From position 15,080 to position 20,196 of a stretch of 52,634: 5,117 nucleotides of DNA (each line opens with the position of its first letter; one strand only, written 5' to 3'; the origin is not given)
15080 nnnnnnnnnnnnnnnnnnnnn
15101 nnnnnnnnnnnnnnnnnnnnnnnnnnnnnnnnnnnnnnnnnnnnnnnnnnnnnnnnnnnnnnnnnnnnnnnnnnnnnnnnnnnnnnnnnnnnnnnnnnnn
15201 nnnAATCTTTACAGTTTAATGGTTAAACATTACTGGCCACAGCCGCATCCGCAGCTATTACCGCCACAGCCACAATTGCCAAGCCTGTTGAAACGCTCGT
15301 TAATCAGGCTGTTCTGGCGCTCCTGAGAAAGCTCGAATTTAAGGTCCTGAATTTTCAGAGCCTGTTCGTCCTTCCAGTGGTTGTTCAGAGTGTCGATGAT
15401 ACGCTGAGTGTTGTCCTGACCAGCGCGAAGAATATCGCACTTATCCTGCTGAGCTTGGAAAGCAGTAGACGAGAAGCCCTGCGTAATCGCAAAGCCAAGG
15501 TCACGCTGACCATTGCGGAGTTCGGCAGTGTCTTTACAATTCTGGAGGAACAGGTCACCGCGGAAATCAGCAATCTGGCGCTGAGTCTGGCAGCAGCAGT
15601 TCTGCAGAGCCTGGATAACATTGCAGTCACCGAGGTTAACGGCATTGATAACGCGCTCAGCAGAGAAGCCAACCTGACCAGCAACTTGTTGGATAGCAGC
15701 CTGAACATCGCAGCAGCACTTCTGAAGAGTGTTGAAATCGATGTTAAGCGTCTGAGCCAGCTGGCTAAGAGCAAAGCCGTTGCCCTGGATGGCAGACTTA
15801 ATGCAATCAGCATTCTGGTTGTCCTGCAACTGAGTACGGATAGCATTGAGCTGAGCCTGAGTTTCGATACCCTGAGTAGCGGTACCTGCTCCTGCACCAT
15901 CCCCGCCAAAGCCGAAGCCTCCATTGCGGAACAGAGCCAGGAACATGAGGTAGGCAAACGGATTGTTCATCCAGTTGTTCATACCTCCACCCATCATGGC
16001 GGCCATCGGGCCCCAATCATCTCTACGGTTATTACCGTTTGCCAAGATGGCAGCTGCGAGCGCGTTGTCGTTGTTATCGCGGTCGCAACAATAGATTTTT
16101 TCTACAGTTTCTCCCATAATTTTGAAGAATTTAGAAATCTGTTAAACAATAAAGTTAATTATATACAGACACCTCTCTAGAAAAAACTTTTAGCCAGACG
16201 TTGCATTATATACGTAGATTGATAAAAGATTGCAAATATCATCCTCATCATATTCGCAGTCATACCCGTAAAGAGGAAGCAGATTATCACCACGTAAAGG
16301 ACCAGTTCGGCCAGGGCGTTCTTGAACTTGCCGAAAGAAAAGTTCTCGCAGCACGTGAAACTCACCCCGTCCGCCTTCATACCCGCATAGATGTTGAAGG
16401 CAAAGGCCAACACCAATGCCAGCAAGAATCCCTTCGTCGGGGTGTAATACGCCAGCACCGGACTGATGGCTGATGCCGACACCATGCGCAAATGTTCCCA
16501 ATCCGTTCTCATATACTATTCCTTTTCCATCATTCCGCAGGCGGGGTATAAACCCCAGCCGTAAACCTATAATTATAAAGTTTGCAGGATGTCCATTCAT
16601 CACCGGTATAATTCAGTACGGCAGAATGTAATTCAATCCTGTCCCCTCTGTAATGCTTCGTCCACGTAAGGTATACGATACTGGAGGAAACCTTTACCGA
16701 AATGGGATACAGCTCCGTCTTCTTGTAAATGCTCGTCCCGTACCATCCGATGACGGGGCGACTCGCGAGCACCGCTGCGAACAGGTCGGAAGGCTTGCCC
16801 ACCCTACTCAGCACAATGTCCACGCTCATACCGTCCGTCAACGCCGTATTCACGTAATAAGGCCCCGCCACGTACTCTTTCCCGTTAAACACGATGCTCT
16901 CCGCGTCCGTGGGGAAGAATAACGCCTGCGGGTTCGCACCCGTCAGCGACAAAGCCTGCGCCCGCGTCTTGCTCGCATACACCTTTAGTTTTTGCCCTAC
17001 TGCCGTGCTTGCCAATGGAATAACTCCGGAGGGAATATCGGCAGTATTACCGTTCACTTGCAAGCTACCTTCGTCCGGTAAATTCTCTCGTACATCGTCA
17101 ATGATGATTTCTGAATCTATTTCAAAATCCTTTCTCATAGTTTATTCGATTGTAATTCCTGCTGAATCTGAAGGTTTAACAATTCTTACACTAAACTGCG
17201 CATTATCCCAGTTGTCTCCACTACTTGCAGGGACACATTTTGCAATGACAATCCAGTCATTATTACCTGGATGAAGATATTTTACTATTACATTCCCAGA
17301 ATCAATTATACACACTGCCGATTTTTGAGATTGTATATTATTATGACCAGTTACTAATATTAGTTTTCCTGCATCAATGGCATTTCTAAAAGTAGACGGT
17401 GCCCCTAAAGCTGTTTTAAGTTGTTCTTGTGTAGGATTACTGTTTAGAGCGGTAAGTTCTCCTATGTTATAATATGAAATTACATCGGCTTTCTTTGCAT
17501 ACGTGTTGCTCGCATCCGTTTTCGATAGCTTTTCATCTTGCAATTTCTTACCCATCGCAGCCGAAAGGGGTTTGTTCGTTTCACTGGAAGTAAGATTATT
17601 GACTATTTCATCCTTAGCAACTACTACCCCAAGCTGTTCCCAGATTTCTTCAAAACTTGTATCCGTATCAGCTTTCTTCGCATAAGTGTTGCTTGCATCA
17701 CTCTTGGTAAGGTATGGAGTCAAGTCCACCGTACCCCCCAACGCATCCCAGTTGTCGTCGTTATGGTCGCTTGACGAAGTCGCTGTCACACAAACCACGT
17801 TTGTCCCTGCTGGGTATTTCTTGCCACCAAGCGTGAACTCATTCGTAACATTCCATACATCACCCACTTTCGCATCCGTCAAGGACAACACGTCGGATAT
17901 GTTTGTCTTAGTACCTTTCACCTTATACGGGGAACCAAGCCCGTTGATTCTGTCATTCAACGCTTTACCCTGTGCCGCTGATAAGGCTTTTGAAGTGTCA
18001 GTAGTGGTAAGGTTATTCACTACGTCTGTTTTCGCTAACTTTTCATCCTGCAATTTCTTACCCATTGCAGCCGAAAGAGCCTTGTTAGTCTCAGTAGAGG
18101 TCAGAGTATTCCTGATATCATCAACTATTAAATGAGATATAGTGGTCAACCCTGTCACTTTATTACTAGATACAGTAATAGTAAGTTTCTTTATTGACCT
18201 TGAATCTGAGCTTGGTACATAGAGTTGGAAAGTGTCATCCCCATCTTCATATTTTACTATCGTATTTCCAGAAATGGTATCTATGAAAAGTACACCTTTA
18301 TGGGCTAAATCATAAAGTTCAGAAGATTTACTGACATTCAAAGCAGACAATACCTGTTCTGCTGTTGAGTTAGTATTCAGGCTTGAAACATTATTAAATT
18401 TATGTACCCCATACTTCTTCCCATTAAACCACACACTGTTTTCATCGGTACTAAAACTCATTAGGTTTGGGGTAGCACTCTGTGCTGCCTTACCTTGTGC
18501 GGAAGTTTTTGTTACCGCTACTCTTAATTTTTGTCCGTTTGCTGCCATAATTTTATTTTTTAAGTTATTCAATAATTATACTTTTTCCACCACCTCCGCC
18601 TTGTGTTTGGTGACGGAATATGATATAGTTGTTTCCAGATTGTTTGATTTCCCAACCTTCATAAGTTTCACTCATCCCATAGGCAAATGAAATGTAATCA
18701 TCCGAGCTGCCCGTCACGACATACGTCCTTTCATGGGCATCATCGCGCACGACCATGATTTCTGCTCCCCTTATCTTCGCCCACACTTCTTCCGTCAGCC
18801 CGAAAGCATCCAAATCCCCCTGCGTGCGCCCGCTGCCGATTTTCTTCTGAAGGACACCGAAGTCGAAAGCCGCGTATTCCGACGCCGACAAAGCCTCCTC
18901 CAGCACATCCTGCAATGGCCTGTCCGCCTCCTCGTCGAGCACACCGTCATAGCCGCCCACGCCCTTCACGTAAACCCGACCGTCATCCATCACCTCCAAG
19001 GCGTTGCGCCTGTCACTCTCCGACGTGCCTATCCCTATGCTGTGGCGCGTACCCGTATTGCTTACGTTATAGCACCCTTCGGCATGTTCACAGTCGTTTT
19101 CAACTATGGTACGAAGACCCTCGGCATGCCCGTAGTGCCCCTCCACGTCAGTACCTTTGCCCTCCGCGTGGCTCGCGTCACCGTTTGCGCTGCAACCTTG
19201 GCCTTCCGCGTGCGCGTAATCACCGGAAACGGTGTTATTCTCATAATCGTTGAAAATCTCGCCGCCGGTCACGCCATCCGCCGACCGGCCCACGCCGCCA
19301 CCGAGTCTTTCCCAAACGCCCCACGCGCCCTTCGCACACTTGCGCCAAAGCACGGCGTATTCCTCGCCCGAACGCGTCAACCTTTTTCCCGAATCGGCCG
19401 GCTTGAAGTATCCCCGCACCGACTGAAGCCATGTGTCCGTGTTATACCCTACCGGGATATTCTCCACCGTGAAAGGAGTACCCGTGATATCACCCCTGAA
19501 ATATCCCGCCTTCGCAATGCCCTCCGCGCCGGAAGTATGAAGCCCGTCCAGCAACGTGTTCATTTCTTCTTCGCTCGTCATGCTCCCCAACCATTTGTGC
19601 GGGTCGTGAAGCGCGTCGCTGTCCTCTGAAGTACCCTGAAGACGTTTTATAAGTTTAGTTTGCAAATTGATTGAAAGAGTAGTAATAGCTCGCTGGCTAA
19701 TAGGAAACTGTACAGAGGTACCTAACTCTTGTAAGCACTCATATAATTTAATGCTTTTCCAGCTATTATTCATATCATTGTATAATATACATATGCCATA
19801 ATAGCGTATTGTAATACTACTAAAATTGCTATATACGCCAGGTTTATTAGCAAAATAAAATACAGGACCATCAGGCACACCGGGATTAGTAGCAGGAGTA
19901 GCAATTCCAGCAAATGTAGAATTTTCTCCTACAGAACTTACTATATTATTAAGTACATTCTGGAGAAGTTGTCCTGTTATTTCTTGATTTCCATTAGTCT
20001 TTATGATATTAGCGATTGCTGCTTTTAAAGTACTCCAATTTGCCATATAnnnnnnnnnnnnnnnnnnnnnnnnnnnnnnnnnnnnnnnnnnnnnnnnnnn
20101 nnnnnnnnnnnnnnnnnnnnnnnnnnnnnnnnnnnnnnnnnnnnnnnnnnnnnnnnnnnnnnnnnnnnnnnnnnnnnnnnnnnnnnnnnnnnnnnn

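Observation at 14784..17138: A GC-rich island at the end of the fibre operon encodes Cys-cluster proteins with no recognisable family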

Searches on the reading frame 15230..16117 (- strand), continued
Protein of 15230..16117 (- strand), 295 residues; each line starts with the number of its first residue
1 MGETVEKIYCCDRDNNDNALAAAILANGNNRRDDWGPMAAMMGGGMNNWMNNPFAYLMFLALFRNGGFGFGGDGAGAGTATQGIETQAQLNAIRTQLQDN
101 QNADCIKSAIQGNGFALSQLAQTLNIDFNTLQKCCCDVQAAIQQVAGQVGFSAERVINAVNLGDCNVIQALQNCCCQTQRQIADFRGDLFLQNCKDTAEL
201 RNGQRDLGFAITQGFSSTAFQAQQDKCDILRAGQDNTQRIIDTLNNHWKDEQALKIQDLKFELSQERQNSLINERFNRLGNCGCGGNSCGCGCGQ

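Call 67: search_solved_structures(query=A1, max_evalue=0.001, show_alignments=2)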
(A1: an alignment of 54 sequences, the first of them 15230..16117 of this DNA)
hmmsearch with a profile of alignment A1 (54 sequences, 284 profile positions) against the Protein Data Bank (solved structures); distinct sequences matched with E-value up to 0.001: 18.
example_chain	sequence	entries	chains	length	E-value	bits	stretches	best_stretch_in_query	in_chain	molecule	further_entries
8zy7_A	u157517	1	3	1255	0.00013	24.4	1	24-145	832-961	Spike glycoprotein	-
6m3w_A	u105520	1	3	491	0.00027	23.4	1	21-145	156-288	Spike glycoprotein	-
8zy6_C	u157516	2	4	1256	0.00046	22.7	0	20-145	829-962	Spike glycoprotein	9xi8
8aja_A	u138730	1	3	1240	0.0005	22.5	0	20-145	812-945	Spike glycoprotein,Fibritin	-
5x58_A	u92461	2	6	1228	0.00059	22.3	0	22-145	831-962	Spike glycoprotein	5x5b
8ajl_A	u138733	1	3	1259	0.00061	22.3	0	20-145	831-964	Spike glycoprotein,Fibritin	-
8zmp_A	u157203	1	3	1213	0.00068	22.1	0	22-145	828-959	Spike glycoprotein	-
5wrg_A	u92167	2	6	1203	0.00069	22.1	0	22-145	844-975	Spike glycoprotein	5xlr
6acc_A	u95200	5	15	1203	0.00069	22.1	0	22-145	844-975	Spike glycoprotein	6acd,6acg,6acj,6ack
8tc0_A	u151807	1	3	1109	0.0007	22.1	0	22-145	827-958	Spike glycoprotein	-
7zh2_A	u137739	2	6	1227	0.00071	22.1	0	22-145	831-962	Spike glycoprotein,Fibritin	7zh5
8h15_A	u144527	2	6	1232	0.00072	22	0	22-145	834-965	Spike glycoprotein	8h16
7zh1_A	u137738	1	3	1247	0.00073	22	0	22-145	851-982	Spike glycoprotein,Fibritin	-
8jag_A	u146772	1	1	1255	0.00073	22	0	22-145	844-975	Spike glycoprotein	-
9cas_A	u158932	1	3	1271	0.00073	22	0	22-145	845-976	Spike glycoprotein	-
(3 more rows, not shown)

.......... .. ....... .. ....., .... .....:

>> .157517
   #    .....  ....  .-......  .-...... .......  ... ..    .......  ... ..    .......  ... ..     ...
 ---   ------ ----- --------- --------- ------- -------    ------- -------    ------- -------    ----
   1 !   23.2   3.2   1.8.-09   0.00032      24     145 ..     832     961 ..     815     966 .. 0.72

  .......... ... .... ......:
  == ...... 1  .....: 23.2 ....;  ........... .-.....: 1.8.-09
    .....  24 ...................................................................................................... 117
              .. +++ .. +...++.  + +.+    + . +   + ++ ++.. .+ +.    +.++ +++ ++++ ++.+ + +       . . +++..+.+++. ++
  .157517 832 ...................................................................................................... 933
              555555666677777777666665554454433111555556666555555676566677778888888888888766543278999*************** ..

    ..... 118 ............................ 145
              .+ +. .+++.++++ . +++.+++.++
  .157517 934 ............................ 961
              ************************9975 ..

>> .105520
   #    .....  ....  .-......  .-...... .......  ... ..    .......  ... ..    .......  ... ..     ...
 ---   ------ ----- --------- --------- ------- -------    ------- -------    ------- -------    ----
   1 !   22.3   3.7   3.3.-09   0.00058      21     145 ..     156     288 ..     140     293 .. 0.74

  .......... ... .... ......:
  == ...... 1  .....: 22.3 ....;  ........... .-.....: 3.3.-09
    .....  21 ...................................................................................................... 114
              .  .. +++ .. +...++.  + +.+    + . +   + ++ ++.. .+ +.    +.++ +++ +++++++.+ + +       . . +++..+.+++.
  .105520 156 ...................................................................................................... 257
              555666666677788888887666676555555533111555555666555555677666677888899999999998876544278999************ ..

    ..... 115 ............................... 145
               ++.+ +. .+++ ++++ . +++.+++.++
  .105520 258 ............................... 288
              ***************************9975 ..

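Call 74: find_related_loci(query=A5, collection=genome_contigs, flank=6000)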
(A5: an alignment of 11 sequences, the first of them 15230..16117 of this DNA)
Query A5 (295 aa) in genome_contigs; peptide patterns used: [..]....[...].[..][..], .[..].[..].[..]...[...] (x = any residue, [..] = any of these).
63 stretches matched a pattern; 40 encode a relative of the query (tblastn E <= 1e-3); 39 distinct loci.
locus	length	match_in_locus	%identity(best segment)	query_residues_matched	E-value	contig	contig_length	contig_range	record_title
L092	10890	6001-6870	88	1-295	2e-150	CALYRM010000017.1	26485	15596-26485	MAG: uncultured Clostridia bacterium isolate SRR7188236_bin.49_metaWRAP_v1.3_MAG genome assembly, contig: ERZ9280836.677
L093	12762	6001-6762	67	1-276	1e-112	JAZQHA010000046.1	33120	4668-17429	MAG: Acutalibacteraceae bacterium isolate T1900044629_TS20190095.MAGScoT_cleanbin_000018 SGB_998_k141_1481164, whole gen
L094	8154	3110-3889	56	1-294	2e-91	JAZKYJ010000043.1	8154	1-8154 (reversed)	MAG: Paludibacteraceae bacterium isolate T1900045102_TC20190096.MAGScoT_cleanbin_000017 SGB_4766_k141_938516, whole geno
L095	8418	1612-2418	52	1-272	2e-72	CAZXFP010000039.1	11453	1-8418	MAG TPA_asm: uncultured Prevotella sp. isolate SRP313737_co1_76 genome assembly, contig: NODE_8607_length_11453_cov_22.8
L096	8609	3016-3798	51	3-270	2e-71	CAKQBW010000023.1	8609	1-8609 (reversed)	MAG: uncultured Alphaproteobacteria bacterium isolate REFINED_METABAT215_TOP10_CONTIGS_1500_ASSEMBLY_K77_MERGED__Hadza_M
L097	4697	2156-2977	46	3-270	1e-69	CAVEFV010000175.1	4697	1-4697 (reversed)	Firmicutes bacterium CAG:95 isolate H07647-L1_cleanbin_000015 genome assembly, contig: Spades_H07647-L1_contig_13803, wh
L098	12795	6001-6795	47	6-270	2e-67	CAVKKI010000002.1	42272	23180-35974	Oribacterium sp. isolate H07689-L1_cleanbin_000031 genome assembly, contig: Spades_H07689-L1_contig_462, whole genome sh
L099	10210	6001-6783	45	6-272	3e-65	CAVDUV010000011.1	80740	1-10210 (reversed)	Bacteroidaceae bacterium isolate G02648-L1_cleanbin_000005 genome assembly, contig: Spades_G02648-L1_contig_104, whole g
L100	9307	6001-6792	47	1-270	2e-65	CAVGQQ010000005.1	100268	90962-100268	bacterium isolate H07613-L1_cleanbin_000006 genome assembly, contig: Spades_H07613-L1_contig_48, whole genome shotgun se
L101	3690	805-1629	45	3-270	2e-65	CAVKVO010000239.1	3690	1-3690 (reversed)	Prevotella sp. CAG:1031 isolate H07683-L1_cleanbin_000056 genome assembly, contig: Spades_H07683-L1_contig_19775, whole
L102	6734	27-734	48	38-270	5e-65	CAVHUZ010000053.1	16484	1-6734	Bacteroidaceae bacterium isolate H07677-L1_cleanbin_000034 genome assembly, contig: Spades_H07677-L1_contig_1951, whole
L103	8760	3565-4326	48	6-272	3e-64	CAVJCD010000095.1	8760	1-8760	Tannerellaceae bacterium isolate H07616-L1_cleanbin_000060 genome assembly, contig: Spades_H07616-L1_contig_5770, whole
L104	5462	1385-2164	47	6-272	4e-63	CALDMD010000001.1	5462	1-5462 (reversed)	MAG TPA_asm: uncultured Prevotella sp. isolate SRR1747041_bin.42_CONCOCT_v1.1_MAG genome assembly, contig: ERZ808270.276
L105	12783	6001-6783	44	6-272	3e-62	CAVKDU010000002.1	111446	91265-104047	Wujia chipingensis isolate H07687-L1_cleanbin_000004 genome assembly, contig: Spades_H07687-L1_contig_82, whole genome s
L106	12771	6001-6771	46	6-272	6e-62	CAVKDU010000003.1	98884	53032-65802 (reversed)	Wujia chipingensis isolate H07687-L1_cleanbin_000004 genome assembly, contig: Spades_H07687-L1_contig_100, whole genome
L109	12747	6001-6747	46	1-260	2e-61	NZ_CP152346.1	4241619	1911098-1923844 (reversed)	Segatella copri strain HDE04 chromosome, complete genome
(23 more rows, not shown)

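Call 96: search_protein_families(library=pfam, proteins=[L103:101-628:+, L109:7895-8350:+, L109:8337-8876:+, L109:8903-9424:+], max_evalue=0.01)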
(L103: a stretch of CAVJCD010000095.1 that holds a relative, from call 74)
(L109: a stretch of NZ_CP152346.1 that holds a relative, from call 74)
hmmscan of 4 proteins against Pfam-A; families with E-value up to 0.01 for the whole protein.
L103:101-628:+ (175 aa): 0 families

L109:7895-8350:+ (151 aa): 1 family
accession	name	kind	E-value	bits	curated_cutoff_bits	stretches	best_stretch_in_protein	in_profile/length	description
PF05105.17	Phage_holin_4_1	-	0.0027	18.2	22.2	1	23-107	13-96/116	Bacteriophage holin family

L109:8337-8876:+ (179 aa): 1 family
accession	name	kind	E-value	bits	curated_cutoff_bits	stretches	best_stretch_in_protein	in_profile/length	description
PF00182.24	Glyco_hydro_19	-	0.00048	20.4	25.5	1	77-130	100-154/232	Chitinase class I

L109:8903-9424:+ (173 aa): 0 families

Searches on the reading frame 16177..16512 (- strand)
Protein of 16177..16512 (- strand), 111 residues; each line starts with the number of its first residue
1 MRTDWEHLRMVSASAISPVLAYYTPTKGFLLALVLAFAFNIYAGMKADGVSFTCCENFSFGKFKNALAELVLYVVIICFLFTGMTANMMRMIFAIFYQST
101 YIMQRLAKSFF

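Call 3: search_protein_families(library=pfam, proteins=[window:16177-16512:-], max_evalue=1)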
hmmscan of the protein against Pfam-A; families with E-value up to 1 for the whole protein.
window:16177-16512:- (111 aa): 0 families

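Call 4: search_protein_families(library=phrogs, proteins=[window:16177-16512:-], max_evalue=0.1)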
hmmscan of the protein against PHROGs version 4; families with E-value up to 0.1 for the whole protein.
window:16177-16512:- (111 aa): 2 families
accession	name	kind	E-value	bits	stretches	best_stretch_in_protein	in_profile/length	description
phrog_15037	-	unknown function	1e-25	91.2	1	5-85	10-90/167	-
phrog_4915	-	unknown function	0.033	14.9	1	61-110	38-86/114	-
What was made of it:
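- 16177..16512 (-): 111-aa membrane-protein ORF. Probably a truncated remnant carried in with the variable fibre segment, and not part of the module. Matches only positions 10-90 of the 167-position phrog_15037 (call 4).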

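Call 63: search_protein_families(library=ncbifam, proteins=[window:16177-16512:-], max_evalue=0.1)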
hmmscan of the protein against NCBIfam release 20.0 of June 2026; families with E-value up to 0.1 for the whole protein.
window:16177-16512:- (111 aa): 0 families

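Call 64: search_protein_families(library=padloc, proteins=[window:16177-16512:-], max_evalue=0.1)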
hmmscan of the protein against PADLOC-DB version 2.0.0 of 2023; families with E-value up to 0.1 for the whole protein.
window:16177-16512:- (111 aa): 0 families

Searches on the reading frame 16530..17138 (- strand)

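Call 3: search_protein_families(library=pfam, proteins=[window:16530-17138:-], max_evalue=1)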
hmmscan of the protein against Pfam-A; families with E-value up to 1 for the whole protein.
window:16530-17138:- (202 aa): 1 family
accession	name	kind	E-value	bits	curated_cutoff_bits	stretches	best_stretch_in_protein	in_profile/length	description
PF00660.22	SRP1_TIP1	-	0.15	12.6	25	1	10-55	16-61/99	Seripauperin and TIP1 family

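Call 4: search_protein_families(library=phrogs, proteins=[window:16530-17138:-], max_evalue=0.1)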
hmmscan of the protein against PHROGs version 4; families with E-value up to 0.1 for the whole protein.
window:16530-17138:- (202 aa): 0 families

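Call 63: search_protein_families(library=ncbifam, proteins=[window:16530-17138:-], max_evalue=0.1)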
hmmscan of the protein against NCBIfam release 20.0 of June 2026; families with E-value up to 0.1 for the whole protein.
window:16530-17138:- (202 aa): 0 families

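Call 64: search_protein_families(library=padloc, proteins=[window:16530-17138:-], max_evalue=0.1)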
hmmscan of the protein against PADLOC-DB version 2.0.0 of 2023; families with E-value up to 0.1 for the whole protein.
window:16530-17138:- (202 aa): 0 families

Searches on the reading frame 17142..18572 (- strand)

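Call 3: search_protein_families(library=pfam, proteins=[window:17142-18572:-], max_evalue=1)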
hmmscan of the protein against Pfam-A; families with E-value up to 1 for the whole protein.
window:17142-18572:- (476 aa): 4 families
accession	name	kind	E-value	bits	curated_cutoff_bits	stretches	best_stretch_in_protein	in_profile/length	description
PF22337.1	Phage_fiber_rpt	-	1e-26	92.8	27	3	184-211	1-28/34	Phage tail fiber repeats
PF06283.17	ThuA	-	0.13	13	33.4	0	170-210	38-77/209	Trehalose utilisation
PF19005.6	DUF5734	-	0.18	12.6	27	0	27-76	4-51/83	Domain of unknown function (DUF5734)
PF08912.16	Rho_Binding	-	0.22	12.8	23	0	159-188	32-61/69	Rho Binding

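Call 4: search_protein_families(library=phrogs, proteins=[window:17142-18572:-], max_evalue=0.1)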
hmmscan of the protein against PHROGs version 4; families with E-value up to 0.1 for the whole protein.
window:17142-18572:- (476 aa): 4 families
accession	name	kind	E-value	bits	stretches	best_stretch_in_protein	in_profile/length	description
phrog_30004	-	unknown function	8.7e-13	49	2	290-367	203-274/363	-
phrog_25379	-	tail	8.8e-08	32.7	3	183-208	73-98/384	tail protein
phrog_17153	-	unknown function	0.0034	17.9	0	322-358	71-108/288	-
phrog_8247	-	unknown function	0.077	13.9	0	326-376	16-67/117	-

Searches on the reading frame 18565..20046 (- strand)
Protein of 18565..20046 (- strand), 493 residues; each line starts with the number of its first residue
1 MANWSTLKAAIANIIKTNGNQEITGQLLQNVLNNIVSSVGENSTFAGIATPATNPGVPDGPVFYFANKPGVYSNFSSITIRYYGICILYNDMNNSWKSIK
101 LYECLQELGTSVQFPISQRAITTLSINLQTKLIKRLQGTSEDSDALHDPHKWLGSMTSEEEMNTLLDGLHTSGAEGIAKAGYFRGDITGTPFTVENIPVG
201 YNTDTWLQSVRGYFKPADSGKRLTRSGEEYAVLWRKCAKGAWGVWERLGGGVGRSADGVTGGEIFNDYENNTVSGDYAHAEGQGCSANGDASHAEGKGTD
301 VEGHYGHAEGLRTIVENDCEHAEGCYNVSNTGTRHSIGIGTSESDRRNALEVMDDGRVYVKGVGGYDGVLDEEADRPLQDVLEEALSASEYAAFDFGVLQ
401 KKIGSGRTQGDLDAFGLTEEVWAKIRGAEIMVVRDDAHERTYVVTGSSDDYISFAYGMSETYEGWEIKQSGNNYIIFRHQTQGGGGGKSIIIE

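Call 3: search_protein_families(library=pfam, proteins=[window:18565-20046:-], max_evalue=1)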
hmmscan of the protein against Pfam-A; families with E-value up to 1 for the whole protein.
window:18565-20046:- (493 aa): 0 families

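Call 4: search_protein_families(library=phrogs, proteins=[window:18565-20046:-], max_evalue=0.1)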
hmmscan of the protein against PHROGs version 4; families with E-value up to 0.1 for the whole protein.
window:18565-20046:- (493 aa): 2 families
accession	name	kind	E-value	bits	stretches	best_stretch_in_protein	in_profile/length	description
phrog_36068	-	unknown function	5e-15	55.4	1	3-95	2-94/1258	-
phrog_25468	-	unknown function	5.3e-12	46.4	1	255-338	69-152/528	-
